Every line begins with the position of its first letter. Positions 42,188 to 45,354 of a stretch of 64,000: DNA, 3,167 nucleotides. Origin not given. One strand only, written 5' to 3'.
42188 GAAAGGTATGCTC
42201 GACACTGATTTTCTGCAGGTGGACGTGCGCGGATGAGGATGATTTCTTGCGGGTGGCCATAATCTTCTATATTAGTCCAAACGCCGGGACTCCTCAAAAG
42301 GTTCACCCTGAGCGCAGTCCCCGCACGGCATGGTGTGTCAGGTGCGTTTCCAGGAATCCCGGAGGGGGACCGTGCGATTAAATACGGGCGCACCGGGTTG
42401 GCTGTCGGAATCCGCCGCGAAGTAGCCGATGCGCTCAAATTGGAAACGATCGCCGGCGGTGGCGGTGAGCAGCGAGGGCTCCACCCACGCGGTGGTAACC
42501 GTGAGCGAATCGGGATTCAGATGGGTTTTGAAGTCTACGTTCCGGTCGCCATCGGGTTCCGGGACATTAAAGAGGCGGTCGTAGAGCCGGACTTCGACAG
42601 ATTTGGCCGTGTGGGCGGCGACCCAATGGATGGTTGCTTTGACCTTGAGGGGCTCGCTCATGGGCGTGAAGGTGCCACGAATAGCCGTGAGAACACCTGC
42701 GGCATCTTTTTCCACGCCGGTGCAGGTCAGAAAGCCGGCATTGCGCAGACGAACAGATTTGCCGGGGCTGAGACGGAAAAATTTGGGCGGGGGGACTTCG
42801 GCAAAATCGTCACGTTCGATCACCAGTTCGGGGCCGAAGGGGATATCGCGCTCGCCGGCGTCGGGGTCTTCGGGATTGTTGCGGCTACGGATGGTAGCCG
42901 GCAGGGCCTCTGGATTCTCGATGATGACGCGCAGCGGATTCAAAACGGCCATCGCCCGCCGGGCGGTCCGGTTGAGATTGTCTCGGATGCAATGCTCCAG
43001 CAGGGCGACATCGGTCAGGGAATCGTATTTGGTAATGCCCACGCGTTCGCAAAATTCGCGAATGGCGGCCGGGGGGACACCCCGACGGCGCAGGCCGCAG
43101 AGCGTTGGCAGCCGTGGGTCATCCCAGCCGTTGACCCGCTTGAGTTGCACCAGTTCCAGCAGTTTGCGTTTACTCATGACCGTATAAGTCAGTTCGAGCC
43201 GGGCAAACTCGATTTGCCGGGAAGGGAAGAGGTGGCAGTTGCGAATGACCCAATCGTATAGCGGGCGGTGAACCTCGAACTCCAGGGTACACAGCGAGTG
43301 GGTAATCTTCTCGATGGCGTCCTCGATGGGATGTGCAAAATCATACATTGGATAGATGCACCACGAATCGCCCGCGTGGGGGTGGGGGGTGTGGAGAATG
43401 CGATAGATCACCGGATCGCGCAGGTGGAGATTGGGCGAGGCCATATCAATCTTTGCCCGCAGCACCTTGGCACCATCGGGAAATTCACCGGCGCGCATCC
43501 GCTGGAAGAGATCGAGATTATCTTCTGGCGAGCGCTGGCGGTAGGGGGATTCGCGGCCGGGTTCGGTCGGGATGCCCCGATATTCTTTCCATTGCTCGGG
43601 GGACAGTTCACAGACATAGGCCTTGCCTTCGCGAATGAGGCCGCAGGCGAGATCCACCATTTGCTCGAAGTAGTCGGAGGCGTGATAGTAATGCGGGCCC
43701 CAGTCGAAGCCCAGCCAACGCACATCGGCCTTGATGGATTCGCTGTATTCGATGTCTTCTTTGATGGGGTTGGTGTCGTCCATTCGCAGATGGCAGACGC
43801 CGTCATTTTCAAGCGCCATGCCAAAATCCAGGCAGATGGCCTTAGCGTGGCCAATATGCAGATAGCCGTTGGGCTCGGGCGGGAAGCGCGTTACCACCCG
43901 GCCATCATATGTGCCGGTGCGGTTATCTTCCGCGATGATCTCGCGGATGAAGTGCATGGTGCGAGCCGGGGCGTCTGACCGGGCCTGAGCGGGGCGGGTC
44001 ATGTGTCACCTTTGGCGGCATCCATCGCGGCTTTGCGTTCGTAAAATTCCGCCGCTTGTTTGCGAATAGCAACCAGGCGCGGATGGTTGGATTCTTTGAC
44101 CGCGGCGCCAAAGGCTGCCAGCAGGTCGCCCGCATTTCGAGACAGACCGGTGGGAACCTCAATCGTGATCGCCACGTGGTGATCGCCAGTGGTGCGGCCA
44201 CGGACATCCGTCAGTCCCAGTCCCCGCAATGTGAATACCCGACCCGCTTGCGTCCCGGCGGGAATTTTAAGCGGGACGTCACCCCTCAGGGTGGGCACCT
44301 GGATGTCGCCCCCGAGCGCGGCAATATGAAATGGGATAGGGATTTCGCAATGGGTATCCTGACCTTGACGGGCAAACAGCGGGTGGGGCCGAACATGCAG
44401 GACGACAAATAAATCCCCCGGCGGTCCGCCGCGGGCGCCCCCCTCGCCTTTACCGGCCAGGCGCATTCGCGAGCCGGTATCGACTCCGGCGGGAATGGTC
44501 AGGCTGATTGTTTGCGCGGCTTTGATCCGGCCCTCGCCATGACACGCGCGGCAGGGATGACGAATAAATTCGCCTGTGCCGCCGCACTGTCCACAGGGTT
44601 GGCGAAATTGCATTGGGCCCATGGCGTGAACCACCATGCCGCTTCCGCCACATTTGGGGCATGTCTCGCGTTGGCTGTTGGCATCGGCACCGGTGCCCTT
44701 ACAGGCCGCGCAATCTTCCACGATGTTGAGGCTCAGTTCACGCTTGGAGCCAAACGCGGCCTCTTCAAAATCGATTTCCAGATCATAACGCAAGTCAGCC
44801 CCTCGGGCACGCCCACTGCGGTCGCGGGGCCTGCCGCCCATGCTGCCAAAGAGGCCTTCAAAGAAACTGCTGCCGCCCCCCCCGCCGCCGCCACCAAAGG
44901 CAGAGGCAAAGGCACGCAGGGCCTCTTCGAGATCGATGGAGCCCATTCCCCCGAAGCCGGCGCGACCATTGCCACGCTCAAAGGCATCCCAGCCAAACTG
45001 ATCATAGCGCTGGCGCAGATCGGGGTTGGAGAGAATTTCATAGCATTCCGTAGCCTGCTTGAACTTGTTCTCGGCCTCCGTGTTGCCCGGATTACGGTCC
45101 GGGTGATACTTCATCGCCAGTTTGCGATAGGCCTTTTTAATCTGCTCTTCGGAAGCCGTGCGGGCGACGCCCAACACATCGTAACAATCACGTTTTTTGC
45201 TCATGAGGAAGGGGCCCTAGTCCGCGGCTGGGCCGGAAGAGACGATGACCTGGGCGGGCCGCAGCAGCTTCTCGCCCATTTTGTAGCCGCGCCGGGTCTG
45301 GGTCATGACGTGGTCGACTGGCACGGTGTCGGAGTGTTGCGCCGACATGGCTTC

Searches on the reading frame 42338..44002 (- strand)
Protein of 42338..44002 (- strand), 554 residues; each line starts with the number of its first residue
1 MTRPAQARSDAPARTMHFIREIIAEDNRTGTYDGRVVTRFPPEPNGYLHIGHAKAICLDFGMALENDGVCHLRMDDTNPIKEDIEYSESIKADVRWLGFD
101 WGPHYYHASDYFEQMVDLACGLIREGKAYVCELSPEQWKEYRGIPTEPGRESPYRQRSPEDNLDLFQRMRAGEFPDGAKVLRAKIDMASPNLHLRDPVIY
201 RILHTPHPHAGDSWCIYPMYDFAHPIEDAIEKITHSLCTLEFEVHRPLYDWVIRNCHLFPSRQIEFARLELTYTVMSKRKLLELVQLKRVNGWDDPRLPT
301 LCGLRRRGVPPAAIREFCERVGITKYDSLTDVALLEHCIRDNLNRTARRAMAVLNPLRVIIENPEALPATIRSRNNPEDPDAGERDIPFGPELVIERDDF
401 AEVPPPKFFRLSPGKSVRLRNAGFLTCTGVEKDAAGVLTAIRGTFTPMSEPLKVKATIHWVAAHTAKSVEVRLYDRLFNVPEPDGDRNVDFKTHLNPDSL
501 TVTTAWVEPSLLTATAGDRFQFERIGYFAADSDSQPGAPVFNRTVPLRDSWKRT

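Call 98: search_protein_families(library=pfam, proteins=[window:42338-44002:-], max_evalue=0.00001)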
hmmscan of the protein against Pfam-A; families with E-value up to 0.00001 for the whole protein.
window:42338-44002:- (554 aa): 3 families
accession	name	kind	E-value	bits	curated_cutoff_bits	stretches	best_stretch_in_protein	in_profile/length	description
PF00749.27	tRNA-synt_1c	-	9.8e-102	340.5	23.4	1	36-344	2-313/314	tRNA synthetases class I (E and Q), catalytic domain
PF20974.2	tRNA-synt_1c_C2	-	1.7e-23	83.5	23.9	1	457-531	1-69/69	tRNA synthetases class I (E and Q), anti-codon binding domain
PF03950.23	tRNA-synt_1c_C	-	3.1e-22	79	23.9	1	347-444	1-89/91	tRNA synthetases class I (E and Q), anti-codon binding domain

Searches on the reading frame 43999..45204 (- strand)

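Call 98: search_protein_families(library=pfam, proteins=[window:43999-45204:-], max_evalue=0.00001)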
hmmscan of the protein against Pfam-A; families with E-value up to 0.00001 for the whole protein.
window:43999-45204:- (401 aa): 3 families
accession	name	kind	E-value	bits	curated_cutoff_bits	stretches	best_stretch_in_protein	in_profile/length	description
PF01556.23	DnaJ_C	-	1.6e-45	155.3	26.6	1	138-351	1-152/152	DnaJ C terminal domain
PF00226.36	DnaJ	-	4.8e-27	94.3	27.8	1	6-68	1-63/63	DnaJ domain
PF00684.25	DnaJ_CXXCXGXG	-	7.7e-14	52.2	32.7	1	165-225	1-65/65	DnaJ central domain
